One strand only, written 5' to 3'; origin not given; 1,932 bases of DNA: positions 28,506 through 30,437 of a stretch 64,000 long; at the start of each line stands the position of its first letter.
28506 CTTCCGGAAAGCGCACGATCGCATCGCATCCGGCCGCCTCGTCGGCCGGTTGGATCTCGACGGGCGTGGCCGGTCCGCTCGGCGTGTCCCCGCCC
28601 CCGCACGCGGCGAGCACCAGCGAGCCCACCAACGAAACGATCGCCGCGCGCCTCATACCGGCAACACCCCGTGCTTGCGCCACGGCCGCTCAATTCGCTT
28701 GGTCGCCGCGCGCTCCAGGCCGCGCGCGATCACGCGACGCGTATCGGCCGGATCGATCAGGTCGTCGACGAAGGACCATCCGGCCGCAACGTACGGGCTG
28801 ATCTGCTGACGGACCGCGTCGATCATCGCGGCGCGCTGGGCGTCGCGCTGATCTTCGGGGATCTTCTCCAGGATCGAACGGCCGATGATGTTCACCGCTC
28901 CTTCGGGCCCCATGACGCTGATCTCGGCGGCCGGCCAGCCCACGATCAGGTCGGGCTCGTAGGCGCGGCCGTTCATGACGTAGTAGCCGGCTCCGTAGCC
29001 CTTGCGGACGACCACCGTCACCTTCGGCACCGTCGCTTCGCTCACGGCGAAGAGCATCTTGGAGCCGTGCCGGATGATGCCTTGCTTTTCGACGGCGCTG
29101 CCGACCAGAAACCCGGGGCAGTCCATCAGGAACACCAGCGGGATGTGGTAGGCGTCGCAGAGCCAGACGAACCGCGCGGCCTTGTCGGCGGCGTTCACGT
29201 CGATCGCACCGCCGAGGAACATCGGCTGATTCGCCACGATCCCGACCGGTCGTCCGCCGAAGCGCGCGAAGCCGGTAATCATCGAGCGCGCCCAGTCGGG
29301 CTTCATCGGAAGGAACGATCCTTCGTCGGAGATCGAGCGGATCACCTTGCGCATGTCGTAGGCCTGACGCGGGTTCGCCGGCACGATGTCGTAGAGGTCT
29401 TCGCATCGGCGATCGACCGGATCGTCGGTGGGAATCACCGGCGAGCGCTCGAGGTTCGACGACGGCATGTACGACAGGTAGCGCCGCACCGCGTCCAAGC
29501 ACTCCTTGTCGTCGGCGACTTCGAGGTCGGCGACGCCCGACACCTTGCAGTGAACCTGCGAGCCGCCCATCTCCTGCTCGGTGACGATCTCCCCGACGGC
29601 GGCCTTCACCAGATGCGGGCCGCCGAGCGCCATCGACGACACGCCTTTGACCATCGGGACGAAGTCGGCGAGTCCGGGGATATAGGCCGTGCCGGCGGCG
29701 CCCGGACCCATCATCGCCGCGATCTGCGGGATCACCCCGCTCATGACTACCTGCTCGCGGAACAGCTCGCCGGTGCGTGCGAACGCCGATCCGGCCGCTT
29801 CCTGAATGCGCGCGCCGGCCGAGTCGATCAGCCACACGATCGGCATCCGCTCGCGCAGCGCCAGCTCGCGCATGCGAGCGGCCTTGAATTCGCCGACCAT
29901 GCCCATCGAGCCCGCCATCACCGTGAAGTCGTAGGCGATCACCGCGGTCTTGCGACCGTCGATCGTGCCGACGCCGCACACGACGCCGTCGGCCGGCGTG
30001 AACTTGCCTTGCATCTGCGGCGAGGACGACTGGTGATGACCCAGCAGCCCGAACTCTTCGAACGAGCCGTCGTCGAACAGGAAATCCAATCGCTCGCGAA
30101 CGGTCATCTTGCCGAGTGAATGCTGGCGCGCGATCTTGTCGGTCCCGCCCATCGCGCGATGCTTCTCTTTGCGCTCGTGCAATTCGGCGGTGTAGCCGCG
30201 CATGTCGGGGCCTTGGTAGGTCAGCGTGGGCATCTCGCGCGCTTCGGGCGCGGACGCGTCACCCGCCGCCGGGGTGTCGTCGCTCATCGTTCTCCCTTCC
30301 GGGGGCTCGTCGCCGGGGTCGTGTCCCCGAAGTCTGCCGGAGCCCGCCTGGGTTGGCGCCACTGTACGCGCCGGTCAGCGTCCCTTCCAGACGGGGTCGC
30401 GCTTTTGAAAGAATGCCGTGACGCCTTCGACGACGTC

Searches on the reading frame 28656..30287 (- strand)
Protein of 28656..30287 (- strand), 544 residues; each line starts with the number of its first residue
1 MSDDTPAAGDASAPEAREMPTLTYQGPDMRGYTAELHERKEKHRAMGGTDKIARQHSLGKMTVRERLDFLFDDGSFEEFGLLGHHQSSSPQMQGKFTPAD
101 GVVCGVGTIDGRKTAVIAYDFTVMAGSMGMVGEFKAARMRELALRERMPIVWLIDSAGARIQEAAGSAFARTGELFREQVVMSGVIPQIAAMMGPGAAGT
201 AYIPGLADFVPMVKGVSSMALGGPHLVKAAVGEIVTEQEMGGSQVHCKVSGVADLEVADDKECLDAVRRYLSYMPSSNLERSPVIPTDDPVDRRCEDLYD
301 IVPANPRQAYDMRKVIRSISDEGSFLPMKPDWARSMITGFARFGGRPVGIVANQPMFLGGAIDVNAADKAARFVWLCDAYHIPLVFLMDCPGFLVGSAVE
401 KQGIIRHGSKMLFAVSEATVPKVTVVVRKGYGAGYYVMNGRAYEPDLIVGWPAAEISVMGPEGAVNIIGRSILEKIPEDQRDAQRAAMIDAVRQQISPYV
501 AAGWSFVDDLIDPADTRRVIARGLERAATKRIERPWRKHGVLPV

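Call 49: find_homologous_proteins(query=window:28656-30287:-, max_evalue=1e-100)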
Query seq(544 aa) (544 aa): 7979 proteins with E <= 1e-100 among 8000 candidates; the best 120 are listed.
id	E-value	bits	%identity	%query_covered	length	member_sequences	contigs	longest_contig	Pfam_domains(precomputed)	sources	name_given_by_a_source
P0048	0.0e+0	1229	100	100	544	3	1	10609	PF01039.28,PF03255.20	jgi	-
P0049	0.0e+0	1127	92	100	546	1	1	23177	PF01039.28,PF03255.20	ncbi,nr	ncbi:MAG TPA: acyl-CoA carboxylase subunit beta [Actinomycetota bacterium]|nr:acyl-CoA carboxylase s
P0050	0.0e+0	1127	92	100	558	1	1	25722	PF01039.28,PF03255.20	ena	-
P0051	0.0e+0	1066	86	99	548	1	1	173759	PF01039.28,PF03255.20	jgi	jgi:acetyl-CoA carboxylase carboxyltransferase component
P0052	0.0e+0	1062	86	99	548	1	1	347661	PF01039.28,PF03255.20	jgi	jgi:acetyl-CoA carboxylase carboxyltransferase component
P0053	0.0e+0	1056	84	100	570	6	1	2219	PF01039.28,PF03255.20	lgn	-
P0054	0.0e+0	1054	86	98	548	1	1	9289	PF01039.28,PF03255.20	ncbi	ncbi:MAG: carboxyl transferase domain-containing protein [Actinomycetota bacterium]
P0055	0.0e+0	1051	85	97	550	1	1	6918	PF01039.28,PF03255.20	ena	-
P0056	0.0e+0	1042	84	100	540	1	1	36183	PF01039.28,PF03255.20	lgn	-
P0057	0.0e+0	1037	81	100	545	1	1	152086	PF01039.28,PF03255.20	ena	-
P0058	0.0e+0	1037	83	98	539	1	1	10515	PF01039.28,PF03255.20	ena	-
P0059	0.0e+0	1037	84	99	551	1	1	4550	PF01039.28,PF03255.20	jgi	jgi:acetyl-CoA carboxylase carboxyltransferase component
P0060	0.0e+0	1036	84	100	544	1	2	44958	PF01039.28,PF03255.20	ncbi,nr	ncbi:MAG: acyl-CoA carboxylase subunit beta [Actinomycetota bacterium]|nr:acyl-CoA carboxylase subun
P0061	0.0e+0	1035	82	100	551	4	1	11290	PF01039.28,PF03255.20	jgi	jgi:methylmalonyl-CoA decarboxylase subunit alpha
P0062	0.0e+0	1035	82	100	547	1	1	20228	PF01039.28,PF03255.20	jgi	jgi:methylmalonyl-CoA decarboxylase subunit alpha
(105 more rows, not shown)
